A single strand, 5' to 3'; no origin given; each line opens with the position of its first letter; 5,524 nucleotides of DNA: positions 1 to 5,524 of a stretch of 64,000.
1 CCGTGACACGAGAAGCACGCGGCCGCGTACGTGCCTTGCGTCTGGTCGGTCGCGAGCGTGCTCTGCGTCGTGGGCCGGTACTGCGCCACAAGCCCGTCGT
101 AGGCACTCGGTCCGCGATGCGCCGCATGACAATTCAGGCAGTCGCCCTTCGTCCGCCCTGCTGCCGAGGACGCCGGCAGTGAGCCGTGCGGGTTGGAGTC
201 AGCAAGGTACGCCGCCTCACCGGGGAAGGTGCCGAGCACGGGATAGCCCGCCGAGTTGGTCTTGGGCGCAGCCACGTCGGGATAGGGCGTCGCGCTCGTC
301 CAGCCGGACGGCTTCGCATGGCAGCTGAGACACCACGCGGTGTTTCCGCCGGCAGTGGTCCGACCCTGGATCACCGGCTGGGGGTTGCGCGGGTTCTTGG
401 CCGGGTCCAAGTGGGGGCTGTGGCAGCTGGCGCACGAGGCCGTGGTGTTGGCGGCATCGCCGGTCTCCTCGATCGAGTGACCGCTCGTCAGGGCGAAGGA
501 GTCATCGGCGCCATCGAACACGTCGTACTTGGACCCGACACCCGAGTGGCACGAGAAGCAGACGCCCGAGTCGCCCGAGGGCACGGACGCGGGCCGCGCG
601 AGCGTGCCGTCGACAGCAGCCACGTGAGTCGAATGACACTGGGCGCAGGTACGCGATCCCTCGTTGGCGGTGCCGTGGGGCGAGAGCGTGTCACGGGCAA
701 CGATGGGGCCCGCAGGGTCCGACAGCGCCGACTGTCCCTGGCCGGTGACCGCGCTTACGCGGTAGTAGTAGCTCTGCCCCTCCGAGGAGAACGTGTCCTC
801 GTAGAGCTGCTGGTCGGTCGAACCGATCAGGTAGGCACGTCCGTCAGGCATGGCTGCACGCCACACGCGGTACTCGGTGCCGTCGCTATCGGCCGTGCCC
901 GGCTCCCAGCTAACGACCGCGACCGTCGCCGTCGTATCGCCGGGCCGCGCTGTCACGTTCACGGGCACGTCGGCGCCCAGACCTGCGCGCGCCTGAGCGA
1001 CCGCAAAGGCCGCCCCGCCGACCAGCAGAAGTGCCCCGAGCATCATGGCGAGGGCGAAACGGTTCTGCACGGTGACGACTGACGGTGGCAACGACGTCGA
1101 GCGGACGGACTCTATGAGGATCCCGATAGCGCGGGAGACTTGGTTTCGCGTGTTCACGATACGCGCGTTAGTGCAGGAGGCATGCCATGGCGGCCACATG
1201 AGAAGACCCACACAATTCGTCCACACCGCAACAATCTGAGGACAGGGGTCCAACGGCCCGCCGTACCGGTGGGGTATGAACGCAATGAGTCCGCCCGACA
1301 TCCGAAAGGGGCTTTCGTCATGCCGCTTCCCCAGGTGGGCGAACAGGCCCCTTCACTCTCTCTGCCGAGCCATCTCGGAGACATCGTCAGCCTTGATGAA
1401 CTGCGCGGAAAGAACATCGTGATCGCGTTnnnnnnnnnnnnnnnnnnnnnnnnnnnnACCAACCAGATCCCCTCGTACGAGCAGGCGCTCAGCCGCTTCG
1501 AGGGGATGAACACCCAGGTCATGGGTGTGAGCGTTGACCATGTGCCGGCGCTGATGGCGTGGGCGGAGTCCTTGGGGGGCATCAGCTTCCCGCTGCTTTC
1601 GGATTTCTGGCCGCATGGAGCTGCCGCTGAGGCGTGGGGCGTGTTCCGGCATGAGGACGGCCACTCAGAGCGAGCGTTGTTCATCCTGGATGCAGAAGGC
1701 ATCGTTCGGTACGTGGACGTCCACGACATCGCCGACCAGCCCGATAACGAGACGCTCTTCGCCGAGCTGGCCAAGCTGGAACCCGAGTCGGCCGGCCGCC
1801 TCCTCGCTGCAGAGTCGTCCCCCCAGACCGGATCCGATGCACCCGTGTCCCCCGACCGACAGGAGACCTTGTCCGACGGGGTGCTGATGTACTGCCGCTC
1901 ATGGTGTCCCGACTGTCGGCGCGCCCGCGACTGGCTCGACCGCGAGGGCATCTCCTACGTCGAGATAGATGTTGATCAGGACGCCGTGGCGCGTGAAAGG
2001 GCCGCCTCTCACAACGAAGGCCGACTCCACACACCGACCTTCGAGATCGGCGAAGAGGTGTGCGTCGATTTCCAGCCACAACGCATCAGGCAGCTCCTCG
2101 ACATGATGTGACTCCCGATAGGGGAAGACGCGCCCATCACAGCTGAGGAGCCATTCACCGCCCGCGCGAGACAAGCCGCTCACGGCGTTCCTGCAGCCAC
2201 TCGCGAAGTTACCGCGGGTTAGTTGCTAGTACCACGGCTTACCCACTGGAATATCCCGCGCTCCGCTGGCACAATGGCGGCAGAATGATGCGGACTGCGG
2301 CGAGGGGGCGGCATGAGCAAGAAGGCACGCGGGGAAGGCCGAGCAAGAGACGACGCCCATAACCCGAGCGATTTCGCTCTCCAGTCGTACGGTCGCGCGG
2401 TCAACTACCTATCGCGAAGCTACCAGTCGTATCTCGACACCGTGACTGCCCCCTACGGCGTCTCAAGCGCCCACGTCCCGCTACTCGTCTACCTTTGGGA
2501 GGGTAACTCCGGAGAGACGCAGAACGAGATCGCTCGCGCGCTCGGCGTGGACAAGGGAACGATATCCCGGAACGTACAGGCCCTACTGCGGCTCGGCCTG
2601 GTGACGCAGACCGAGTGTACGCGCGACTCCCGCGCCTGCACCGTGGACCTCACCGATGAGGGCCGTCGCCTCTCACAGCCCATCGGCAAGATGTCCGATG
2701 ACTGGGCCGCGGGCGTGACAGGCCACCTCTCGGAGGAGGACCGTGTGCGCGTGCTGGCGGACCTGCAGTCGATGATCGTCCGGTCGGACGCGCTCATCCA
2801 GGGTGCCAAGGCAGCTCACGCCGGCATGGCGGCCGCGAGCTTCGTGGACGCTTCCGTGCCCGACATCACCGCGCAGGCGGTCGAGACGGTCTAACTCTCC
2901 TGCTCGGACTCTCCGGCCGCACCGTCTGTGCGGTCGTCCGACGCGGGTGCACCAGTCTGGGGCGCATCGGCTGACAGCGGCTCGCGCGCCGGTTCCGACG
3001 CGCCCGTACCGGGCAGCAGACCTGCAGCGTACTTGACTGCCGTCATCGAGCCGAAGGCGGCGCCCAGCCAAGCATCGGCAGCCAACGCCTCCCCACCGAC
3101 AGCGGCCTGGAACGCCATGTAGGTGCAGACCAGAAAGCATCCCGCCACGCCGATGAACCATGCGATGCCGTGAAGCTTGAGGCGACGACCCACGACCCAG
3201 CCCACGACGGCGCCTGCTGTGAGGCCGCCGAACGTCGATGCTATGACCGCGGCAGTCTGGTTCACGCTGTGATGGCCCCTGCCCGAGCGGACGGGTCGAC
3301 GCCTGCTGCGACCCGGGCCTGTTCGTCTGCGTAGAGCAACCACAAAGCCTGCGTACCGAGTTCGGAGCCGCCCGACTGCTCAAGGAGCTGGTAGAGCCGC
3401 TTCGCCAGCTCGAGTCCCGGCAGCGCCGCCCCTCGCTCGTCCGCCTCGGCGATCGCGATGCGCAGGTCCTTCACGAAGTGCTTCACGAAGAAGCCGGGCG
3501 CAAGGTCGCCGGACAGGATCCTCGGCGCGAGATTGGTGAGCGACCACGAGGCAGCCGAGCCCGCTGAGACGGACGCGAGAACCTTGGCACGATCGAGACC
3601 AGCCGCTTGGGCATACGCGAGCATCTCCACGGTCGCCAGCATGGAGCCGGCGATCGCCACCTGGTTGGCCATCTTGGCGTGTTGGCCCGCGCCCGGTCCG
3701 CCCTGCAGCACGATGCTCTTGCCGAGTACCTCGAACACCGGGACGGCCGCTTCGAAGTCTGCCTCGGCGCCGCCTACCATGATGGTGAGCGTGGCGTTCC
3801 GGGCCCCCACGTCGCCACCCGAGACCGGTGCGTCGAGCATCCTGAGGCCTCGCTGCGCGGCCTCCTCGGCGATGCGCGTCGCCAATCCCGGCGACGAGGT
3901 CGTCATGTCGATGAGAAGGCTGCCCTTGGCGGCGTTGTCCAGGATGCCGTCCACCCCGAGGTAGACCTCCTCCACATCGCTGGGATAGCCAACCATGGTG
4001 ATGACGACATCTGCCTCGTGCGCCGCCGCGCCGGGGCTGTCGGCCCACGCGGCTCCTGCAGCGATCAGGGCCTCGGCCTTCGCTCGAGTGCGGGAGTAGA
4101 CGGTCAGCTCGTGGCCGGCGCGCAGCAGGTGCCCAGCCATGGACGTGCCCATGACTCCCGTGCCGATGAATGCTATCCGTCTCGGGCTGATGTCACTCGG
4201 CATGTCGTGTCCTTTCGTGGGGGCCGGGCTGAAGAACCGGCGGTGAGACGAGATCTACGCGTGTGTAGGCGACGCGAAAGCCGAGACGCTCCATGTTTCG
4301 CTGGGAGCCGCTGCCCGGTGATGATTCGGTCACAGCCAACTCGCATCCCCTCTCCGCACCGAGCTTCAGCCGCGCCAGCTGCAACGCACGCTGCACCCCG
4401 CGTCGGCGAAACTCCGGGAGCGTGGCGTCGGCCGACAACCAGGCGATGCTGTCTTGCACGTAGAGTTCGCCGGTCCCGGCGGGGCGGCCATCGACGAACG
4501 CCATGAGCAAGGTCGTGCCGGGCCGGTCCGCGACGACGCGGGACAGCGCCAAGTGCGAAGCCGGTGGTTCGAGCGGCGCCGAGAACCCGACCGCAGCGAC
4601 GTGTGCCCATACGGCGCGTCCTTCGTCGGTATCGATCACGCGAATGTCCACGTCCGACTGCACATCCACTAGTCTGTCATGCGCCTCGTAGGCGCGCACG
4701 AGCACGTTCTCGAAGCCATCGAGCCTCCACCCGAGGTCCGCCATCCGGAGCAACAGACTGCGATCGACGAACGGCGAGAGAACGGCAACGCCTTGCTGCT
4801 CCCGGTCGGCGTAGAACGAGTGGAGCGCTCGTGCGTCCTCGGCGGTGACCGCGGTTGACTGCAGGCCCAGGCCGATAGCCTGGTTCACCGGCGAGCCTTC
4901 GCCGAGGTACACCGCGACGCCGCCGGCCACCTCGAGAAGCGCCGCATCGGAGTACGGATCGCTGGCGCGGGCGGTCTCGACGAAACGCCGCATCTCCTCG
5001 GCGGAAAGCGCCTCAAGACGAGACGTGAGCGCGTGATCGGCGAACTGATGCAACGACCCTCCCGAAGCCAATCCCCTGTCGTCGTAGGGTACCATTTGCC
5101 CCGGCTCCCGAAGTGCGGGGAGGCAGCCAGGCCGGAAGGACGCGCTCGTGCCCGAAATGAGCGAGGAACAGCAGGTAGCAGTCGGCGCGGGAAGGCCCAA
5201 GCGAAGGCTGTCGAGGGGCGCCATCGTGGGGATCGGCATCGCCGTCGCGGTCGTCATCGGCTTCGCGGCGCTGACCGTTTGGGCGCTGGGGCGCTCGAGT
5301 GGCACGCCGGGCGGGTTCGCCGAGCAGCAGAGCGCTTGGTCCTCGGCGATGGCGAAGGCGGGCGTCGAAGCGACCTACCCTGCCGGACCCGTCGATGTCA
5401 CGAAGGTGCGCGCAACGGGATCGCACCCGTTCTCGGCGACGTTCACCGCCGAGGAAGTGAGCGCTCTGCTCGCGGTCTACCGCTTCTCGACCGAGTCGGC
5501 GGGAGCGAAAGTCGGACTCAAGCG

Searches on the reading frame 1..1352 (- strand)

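Call 31: search_protein_families(library=pfam, proteins=[window:1-1352:-], max_evalue=0.00001)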
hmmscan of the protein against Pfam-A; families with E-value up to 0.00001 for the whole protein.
window:1-1352:- (450 aa): 3 families
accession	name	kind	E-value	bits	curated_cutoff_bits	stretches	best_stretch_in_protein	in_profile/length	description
PF09699.15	Paired_CXXCH_1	-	1e-10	41.6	20.6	0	226-270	1-37/41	Doubled CXXCH motif (Paired_CXXCH_1)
PF22113.1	Mtrc-MtrF_II-IV_dom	-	6.1e-08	32.8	30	0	231-314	79-166/176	Outer membrane cytochrome MtrC/MtrF-like, domains II/IV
PF14522.11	Cytochrome_C7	-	1.5e-06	28.4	24.8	0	232-312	12-67/67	Cytochrome c7 and related cytochrome c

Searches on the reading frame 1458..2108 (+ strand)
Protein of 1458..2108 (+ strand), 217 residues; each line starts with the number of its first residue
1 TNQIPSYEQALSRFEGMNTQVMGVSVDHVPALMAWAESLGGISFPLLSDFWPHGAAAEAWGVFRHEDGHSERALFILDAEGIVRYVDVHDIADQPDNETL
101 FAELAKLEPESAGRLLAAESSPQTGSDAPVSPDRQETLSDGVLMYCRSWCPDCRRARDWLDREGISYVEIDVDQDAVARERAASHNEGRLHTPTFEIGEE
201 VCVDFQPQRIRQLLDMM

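Call 31: search_protein_families(library=pfam, proteins=[window:1458-2108:+], max_evalue=0.00001)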
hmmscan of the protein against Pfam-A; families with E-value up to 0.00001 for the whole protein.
window:1458-2108:+ (217 aa): 3 families
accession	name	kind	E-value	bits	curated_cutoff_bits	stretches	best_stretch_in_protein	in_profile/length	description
PF00578.27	AhpC-TSA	-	8.8e-19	68.1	26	1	1-86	42-124/124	AhpC/TSA family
PF00462.30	Glutaredoxin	-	1.1e-13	51.6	22.9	1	142-200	1-58/60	Glutaredoxin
PF08534.16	Redoxin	-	1e-06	29.1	26.6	1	2-92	46-137/148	Redoxin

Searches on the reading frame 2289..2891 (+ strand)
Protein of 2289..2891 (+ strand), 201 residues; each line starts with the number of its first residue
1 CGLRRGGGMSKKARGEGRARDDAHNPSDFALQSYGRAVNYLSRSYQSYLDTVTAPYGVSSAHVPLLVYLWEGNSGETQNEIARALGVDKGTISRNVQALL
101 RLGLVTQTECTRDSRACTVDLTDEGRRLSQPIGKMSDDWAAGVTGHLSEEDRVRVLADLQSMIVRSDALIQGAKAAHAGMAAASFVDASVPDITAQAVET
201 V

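Call 31: search_protein_families(library=pfam, proteins=[window:2289-2891:+], max_evalue=0.00001)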
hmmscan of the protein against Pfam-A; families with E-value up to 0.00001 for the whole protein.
window:2289-2891:+ (201 aa): 5 families
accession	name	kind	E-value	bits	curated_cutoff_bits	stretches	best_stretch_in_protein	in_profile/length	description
PF12802.13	MarR_2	-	6.6e-11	42.6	27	1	56-116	1-61/61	MarR family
PF09339.16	HTH_IclR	-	2.4e-06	27.6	22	1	68-108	11-51/52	IclR helix-turn-helix domain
PF13412.12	HTH_24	-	2.7e-06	27.3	21.9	1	71-106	14-48/48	Winged helix-turn-helix DNA-binding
PF01047.28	MarR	-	3.2e-06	27.4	24.6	1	66-116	9-58/59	MarR family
PF13463.12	HTH_27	-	6.9e-06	26.7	22.2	0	73-125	16-68/68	Winged helix DNA-binding domain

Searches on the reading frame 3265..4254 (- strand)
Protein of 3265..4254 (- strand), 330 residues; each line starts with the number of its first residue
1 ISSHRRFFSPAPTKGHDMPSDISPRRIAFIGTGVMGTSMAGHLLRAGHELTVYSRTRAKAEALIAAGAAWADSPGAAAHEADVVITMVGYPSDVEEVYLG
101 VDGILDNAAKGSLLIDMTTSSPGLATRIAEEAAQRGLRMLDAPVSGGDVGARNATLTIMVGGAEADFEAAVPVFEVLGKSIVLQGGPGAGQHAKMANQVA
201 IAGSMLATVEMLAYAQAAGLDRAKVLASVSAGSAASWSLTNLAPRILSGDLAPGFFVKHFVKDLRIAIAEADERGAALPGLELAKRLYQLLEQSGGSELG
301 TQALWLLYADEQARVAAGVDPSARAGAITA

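Call 31: search_protein_families(library=pfam, proteins=[window:3265-4254:-], max_evalue=0.00001)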
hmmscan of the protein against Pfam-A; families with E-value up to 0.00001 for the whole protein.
window:3265-4254:- (330 aa): 4 families
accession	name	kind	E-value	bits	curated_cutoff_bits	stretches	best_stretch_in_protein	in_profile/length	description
PF03446.21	NAD_binding_2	-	4.7e-55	186.4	21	1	26-184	1-159/161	NAD binding domain of 6-phosphogluconate dehydrogenase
PF14833.11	NAD_binding_11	-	1.1e-32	113.3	30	1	188-304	1-118/122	NAD-binding of NADP-dependent 3-hydroxyisobutyrate dehydrogenase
PF03807.23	F420_oxidored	-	1.1e-11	45.6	21.6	1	26-118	1-92/94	NADP oxidoreductase coenzyme F420-dependent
PF01488.26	Shikimate_DH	-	6.4e-06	26.7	24.3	0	21-92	9-87/138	Shikimate / quinate 5-dehydrogenase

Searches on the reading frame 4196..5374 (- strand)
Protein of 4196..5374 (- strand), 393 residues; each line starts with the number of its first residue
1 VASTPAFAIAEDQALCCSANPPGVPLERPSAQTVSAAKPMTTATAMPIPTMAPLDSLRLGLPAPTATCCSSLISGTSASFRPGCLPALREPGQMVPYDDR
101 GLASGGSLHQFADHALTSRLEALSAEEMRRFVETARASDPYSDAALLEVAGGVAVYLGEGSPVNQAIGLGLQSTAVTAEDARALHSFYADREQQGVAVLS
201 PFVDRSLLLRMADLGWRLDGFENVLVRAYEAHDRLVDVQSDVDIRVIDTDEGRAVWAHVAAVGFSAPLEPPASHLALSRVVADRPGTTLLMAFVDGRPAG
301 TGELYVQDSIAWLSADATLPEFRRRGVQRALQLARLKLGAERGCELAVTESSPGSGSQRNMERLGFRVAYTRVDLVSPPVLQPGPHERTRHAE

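Call 31: search_protein_families(library=pfam, proteins=[window:4196-5374:-], max_evalue=0.00001)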
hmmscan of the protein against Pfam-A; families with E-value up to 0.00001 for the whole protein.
window:4196-5374:- (393 aa): 1 family
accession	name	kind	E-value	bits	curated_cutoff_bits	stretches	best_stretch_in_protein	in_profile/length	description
PF00583.31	Acetyltransf_1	-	8.6e-07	29.7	20.7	1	282-366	29-116/116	Acetyltransferase (GNAT) family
